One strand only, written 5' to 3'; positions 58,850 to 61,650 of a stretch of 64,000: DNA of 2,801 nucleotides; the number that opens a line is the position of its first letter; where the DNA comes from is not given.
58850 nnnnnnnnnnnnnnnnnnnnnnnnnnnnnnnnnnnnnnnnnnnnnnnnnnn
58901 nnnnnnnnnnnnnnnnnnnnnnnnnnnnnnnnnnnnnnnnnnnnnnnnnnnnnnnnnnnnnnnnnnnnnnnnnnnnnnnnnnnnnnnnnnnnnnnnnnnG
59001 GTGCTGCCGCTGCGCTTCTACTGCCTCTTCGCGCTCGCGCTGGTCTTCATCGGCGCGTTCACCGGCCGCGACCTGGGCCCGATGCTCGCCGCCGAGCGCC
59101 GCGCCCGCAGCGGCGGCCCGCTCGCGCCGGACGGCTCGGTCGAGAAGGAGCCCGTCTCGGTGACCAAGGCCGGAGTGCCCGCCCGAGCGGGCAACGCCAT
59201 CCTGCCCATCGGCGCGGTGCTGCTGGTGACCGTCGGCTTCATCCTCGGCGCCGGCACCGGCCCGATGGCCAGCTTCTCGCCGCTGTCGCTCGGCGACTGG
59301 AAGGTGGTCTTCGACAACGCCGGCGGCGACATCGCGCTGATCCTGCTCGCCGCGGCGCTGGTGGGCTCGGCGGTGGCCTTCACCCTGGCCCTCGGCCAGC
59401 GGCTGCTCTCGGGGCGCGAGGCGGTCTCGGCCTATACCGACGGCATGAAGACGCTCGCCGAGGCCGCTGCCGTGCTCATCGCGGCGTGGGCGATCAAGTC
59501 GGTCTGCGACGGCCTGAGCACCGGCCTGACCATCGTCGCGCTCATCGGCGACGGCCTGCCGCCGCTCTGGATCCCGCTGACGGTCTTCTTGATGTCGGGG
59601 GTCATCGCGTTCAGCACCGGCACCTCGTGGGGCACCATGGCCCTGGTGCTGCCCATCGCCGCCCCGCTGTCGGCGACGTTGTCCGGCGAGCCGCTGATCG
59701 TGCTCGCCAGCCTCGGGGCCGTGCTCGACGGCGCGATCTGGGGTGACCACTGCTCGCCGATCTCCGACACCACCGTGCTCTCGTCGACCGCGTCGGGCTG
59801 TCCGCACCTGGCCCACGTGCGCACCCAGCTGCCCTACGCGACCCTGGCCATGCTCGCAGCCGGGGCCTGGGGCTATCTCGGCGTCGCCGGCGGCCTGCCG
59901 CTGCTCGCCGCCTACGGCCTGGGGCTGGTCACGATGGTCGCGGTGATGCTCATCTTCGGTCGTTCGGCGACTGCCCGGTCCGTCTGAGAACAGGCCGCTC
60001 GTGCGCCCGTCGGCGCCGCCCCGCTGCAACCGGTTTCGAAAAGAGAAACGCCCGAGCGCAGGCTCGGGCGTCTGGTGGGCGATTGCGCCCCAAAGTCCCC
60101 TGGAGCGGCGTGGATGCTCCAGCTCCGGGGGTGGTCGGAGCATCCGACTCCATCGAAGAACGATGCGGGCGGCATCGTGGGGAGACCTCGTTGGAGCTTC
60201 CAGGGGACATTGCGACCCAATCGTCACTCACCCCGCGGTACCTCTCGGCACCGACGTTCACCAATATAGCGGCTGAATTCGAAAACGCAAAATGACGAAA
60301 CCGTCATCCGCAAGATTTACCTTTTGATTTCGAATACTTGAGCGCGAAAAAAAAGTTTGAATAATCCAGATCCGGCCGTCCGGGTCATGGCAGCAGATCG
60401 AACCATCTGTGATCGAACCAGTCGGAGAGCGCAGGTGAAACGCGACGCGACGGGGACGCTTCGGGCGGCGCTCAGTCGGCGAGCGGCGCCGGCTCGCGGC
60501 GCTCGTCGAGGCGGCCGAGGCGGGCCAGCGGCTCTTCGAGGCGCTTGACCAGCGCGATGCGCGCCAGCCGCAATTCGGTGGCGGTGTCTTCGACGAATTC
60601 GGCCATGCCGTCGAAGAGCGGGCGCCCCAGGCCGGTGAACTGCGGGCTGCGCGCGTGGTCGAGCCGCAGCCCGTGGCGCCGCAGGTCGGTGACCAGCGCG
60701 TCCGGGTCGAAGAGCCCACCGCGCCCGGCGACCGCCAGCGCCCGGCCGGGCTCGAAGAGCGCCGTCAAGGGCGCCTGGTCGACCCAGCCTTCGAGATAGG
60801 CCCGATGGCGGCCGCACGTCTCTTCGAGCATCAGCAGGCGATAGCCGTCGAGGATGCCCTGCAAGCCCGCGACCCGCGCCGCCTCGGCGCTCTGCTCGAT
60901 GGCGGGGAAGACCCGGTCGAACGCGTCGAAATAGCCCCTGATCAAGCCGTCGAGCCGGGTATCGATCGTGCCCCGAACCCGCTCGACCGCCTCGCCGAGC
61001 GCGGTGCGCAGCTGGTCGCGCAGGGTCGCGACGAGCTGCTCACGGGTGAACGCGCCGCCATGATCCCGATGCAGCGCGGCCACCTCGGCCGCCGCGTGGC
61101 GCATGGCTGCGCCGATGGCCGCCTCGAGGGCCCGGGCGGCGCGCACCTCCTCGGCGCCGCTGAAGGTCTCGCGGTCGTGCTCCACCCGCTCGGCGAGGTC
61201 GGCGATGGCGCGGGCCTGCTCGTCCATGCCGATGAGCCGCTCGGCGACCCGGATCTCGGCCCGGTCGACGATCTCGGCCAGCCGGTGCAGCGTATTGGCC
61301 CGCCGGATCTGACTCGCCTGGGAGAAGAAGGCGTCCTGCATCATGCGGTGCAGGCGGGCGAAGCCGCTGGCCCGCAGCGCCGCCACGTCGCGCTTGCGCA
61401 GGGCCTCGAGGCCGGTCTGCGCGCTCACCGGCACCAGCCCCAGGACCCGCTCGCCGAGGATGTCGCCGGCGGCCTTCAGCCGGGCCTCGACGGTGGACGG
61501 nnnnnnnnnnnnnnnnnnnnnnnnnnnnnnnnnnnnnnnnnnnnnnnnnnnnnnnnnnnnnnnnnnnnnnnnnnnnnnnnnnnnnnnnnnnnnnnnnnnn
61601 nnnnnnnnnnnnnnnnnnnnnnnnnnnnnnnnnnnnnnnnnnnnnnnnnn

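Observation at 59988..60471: Unusually long, structure-rich, partly AT-rich convergent intergenic region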

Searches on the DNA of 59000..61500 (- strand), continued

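Call 55: search_dna_similar(query=window:59988-60471:-, collection=phages, mode=distant, max_rows=8)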
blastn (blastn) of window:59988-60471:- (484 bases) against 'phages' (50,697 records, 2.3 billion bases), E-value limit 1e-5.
No match.

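Call 69: search_with_rna_model(model_id=R1, sources=[L012, L013, L014, L015, L016, L017, L018, L020, L021, L022, L025, L027, L028, L029, L030, L031, L032, L033, L034, L035, L036, L037, L038, L039, L040, L041, L042, L043, L044, L045, L046, L047, L048, L049, L050, L051, L052, L054, L055, L056, L057, L058, L059, L060, L061, L062, L063, L064, L065, L066, L067, L068, L069, L070, L071, L072, L073, L074, L075, L076, L077, L078, L079, L080], max_evalue=0.1)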
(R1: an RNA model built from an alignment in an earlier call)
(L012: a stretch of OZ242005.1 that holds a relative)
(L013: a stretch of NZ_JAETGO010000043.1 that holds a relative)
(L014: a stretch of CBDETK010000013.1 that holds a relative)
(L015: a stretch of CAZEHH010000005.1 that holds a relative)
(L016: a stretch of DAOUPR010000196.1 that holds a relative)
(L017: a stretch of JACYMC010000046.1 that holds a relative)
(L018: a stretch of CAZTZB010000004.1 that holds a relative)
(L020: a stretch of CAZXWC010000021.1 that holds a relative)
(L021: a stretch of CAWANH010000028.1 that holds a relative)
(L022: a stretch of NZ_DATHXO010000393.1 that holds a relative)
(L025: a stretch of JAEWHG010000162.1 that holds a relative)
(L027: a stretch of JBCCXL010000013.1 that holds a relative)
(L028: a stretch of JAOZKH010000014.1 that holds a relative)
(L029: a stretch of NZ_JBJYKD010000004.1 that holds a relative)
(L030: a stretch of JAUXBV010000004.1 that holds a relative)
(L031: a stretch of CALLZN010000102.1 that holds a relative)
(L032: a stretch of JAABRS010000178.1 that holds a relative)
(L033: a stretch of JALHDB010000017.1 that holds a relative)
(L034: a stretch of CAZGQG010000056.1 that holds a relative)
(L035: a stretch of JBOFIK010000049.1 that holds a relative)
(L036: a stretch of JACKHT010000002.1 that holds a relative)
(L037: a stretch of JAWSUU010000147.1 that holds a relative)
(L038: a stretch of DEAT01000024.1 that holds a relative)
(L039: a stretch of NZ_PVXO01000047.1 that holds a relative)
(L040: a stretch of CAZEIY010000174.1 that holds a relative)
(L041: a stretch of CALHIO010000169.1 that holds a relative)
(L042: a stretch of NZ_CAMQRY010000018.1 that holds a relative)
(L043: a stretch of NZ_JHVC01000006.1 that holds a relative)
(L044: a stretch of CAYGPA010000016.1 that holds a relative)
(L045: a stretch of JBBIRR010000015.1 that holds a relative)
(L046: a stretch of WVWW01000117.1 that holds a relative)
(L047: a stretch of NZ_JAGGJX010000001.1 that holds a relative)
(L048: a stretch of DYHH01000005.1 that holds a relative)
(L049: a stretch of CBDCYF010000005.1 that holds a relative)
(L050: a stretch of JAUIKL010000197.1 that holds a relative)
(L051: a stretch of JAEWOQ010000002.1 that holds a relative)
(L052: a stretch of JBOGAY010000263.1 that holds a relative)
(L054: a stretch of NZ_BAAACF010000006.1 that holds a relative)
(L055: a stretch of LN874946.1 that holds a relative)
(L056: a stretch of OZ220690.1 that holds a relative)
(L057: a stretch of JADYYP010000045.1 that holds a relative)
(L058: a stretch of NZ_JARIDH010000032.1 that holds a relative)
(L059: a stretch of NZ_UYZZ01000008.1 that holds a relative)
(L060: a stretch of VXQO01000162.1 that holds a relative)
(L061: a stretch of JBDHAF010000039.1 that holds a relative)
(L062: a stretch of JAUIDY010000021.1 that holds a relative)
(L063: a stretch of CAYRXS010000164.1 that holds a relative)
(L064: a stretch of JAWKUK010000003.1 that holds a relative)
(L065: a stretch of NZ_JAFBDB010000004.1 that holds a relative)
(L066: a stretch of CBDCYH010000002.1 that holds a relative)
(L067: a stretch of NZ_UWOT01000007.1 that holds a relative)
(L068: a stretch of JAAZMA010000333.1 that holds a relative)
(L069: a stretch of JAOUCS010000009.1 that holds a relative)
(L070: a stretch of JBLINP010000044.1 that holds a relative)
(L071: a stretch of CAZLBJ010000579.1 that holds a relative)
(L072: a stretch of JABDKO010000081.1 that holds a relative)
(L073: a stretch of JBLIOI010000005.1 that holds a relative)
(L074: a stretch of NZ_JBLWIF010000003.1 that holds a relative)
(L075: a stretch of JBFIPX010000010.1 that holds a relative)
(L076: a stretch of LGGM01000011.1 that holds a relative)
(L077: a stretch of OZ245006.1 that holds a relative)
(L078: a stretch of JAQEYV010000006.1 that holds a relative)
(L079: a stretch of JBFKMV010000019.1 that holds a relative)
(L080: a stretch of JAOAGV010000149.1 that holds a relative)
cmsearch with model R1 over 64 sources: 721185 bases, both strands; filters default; matches with E-value up to 0.1: 1.
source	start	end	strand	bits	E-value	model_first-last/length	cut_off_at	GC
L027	12395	12487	-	21.5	0.08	1-151/151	no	0.72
